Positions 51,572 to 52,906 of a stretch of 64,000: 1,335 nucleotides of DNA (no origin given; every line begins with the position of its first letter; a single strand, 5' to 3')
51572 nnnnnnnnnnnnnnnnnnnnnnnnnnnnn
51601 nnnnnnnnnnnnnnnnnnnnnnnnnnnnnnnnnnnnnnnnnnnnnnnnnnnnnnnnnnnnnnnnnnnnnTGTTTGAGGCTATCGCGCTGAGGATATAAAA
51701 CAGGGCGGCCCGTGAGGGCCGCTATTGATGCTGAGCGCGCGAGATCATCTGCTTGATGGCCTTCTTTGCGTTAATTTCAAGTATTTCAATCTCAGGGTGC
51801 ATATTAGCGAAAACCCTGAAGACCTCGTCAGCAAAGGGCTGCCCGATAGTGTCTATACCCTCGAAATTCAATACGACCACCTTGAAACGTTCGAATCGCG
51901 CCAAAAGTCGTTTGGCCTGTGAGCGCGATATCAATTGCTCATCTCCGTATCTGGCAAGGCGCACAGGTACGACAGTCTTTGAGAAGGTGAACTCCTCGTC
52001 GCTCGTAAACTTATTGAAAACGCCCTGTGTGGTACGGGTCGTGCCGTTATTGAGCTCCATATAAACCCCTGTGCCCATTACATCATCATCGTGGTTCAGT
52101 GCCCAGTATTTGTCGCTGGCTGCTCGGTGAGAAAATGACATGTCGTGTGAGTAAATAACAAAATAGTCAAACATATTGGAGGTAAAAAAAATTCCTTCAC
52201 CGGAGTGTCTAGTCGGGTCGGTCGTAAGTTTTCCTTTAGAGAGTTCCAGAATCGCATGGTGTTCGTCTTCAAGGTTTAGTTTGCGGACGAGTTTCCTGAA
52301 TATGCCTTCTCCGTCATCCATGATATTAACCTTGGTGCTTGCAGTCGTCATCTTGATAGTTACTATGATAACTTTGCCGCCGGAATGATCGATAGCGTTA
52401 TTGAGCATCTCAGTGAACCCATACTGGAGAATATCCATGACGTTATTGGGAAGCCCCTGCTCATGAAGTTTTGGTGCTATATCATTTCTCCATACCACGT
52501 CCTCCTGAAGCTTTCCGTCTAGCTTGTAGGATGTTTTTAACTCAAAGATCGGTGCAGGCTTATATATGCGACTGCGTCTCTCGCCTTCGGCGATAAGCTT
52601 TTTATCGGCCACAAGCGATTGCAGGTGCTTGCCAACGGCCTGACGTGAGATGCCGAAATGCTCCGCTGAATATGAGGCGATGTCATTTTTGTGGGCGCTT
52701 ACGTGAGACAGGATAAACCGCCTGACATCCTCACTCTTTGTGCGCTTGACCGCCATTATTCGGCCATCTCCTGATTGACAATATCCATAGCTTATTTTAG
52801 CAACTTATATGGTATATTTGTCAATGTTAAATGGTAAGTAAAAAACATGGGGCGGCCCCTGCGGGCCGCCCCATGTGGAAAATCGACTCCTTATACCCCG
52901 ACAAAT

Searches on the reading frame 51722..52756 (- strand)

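Call 115: search_protein_families(library=pfam, proteins=[window:51722-52756:-], max_evalue=0.001)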
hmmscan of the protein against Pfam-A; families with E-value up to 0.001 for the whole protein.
window:51722-52756:- (344 aa): 3 families
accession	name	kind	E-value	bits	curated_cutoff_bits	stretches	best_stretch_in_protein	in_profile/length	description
PF14213.11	DUF4325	-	9e-14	51.4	23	1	280-332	1-61/64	STAS-like domain of unknown function (DUF4325)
PF13581.12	HATPase_c_2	-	3.6e-07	30.7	27.4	1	98-200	20-113/127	Histidine kinase-like ATPase domain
PF02518.31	HATPase_c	-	0.00037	21.3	26.4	1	110-158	6-55/111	Histidine kinase-, DNA gyrase B-, and HSP90-like ATPase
